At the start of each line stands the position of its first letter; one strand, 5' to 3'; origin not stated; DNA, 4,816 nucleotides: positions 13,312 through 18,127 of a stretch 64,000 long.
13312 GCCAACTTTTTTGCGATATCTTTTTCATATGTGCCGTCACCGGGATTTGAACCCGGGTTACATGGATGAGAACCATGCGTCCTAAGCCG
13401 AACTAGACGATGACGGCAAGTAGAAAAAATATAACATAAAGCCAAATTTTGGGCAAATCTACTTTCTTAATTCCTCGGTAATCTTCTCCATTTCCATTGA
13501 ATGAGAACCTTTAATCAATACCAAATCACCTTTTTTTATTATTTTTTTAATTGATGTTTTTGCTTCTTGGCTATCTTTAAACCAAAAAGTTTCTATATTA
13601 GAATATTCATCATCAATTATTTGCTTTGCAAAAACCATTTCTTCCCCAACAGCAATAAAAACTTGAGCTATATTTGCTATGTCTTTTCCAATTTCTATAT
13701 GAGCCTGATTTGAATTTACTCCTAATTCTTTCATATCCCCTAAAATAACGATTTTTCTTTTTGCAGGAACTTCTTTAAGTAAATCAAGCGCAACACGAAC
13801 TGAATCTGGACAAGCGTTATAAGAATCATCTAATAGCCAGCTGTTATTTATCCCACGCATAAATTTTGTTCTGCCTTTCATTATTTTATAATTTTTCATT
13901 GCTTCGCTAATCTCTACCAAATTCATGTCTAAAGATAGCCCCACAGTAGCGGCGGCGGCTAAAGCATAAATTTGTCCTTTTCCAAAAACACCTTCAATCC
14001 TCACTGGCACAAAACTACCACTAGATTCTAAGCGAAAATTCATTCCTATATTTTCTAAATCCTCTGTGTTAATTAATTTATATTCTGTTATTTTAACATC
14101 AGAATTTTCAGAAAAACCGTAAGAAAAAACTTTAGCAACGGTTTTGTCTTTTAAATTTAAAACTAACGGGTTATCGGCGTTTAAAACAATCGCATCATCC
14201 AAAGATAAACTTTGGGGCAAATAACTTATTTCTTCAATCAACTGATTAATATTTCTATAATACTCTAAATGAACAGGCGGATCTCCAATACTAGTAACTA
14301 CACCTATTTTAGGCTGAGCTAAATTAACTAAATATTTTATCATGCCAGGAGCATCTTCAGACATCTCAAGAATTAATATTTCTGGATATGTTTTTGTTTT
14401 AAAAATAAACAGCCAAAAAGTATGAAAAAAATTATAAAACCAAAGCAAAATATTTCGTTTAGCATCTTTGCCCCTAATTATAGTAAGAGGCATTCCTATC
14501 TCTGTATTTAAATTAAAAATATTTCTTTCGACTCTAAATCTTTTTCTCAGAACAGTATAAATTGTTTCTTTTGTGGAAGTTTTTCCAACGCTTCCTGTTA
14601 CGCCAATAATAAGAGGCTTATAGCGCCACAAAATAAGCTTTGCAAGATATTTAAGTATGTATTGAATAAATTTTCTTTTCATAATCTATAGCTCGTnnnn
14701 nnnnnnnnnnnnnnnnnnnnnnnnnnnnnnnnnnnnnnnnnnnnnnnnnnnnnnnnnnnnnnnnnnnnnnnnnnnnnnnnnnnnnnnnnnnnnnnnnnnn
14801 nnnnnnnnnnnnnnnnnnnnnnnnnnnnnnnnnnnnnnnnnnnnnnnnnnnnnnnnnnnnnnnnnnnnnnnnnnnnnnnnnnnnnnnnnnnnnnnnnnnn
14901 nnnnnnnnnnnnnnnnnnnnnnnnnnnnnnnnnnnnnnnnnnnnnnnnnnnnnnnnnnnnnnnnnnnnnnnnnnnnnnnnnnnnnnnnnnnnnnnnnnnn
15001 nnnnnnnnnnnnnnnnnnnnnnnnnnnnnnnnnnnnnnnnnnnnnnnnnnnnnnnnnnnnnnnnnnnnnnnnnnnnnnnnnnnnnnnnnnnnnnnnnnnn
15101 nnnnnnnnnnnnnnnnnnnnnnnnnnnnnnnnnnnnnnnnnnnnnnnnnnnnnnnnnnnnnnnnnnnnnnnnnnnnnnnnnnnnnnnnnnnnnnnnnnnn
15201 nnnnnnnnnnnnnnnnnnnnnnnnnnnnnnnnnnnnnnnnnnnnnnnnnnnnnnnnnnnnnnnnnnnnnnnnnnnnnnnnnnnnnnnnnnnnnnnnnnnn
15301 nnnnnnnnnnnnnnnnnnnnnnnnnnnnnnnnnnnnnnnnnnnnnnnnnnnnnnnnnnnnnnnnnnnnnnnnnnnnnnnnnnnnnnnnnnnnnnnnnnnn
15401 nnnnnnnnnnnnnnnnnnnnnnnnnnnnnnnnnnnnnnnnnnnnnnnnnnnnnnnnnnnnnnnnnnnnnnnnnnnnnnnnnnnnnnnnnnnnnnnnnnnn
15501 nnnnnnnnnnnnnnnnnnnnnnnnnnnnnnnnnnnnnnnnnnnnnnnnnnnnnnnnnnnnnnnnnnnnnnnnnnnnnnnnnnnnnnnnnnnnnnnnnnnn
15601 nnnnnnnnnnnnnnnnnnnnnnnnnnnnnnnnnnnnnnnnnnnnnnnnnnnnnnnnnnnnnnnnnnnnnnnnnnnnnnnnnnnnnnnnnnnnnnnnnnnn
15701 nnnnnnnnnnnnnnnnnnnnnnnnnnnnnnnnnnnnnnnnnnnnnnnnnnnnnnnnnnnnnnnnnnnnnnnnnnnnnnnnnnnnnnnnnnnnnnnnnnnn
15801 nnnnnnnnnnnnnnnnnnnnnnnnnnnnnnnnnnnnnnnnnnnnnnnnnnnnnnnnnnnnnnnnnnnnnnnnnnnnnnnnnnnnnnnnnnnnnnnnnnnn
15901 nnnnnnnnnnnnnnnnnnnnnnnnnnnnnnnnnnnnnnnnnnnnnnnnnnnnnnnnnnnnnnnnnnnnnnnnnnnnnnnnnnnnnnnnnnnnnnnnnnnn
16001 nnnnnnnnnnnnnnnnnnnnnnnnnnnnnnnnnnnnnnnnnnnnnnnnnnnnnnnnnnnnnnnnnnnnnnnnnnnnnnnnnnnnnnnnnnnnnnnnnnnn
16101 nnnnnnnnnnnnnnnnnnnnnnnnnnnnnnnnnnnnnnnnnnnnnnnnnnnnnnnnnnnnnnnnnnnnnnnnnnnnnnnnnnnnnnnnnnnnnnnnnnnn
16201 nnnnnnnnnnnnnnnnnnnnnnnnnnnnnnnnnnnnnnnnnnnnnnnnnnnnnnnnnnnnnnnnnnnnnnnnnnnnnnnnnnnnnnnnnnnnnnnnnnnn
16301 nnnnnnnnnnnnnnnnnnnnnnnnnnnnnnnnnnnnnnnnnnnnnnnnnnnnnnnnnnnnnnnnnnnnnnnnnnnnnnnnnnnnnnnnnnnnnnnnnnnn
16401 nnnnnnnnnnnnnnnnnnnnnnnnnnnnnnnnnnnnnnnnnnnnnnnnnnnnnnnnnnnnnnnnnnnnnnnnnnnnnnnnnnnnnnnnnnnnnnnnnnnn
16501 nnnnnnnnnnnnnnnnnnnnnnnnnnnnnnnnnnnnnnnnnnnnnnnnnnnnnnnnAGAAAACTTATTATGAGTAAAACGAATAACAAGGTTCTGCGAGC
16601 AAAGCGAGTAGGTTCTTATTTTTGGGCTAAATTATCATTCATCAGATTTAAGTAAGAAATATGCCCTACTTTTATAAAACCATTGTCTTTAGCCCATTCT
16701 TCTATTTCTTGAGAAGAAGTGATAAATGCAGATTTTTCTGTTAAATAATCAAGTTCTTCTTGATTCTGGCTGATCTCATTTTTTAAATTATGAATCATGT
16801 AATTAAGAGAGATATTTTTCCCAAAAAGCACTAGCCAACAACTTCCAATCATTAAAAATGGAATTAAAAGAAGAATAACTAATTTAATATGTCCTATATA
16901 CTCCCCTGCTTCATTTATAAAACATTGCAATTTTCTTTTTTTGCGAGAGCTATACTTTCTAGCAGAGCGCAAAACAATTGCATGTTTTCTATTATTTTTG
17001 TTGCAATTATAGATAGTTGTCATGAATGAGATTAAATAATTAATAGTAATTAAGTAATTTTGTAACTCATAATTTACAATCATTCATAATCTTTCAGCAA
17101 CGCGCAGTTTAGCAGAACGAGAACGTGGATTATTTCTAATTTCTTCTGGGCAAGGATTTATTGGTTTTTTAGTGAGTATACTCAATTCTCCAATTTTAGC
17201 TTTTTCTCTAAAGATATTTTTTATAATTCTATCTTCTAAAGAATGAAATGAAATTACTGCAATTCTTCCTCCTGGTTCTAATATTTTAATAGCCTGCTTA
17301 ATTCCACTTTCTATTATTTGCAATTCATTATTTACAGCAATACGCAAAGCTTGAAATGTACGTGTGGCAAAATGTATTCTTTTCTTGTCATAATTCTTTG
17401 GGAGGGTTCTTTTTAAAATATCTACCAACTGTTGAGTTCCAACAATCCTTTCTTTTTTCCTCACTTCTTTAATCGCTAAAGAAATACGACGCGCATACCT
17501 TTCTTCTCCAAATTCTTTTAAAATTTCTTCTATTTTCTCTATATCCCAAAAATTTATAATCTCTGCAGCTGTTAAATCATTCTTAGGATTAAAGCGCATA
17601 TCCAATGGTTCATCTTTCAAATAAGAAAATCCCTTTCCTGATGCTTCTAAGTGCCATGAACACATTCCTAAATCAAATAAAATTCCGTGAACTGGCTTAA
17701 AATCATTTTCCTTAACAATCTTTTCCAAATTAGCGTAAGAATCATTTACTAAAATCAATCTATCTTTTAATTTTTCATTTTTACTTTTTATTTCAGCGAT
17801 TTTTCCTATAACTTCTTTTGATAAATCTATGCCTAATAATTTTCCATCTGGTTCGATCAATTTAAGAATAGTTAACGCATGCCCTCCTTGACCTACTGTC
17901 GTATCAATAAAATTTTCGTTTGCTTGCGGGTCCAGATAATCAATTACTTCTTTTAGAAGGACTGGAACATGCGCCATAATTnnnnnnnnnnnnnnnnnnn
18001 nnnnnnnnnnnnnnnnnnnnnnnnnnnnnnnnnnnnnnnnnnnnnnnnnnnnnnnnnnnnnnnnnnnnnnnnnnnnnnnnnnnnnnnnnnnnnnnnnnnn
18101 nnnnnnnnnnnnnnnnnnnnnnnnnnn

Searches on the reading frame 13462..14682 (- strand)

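Call 73: search_protein_families(library=pfam, proteins=[window:13462-14682:-], max_evalue=0.0001)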
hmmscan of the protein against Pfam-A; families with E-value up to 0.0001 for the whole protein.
window:13462-14682:- (407 aa): 2 families
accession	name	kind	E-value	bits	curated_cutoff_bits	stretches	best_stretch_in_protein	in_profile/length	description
PF08245.18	Mur_ligase_M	-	1.6e-22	80.9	24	2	99-246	56-198/200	Mur ligase middle domain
PF02875.26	Mur_ligase_C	-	9.7e-19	68.9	28.4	1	270-394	1-127/127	Mur ligase, glutamate ligase domain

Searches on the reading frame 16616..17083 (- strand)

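Call 9: search_protein_families(library=pfam, proteins=[window:16616-17083:-])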
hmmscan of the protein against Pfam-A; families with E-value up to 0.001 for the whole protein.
window:16616-17083:- (155 aa): 1 family
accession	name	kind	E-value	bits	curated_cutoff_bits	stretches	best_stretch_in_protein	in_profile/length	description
PF23741.1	DUF7164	-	0.0003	19.9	27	1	84-150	242-307/353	Domain of unknown function (DUF7164)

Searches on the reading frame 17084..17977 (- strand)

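Call 9: search_protein_families(library=pfam, proteins=[window:17084-17977:-])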
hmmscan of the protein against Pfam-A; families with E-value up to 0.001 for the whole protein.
window:17084-17977:- (297 aa): 4 families
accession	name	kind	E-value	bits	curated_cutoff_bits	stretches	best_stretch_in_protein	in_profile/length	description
PF01795.25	Methyltransf_5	-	9.7e-100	334.5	27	1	2-296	3-308/309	MraW methylase family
PF01209.24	Ubie_methyltran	-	7.5e-06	25.9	20.1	0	11-85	39-111/233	ubiE/COQ5 methyltransferase family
PF13847.12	Methyltransf_31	-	4.2e-05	23.7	27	0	19-71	3-54/145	Methyltransferase domain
PF06962.18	rRNA_methylase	-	0.00043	20.6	22.7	0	48-104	2-53/137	Putative rRNA methylase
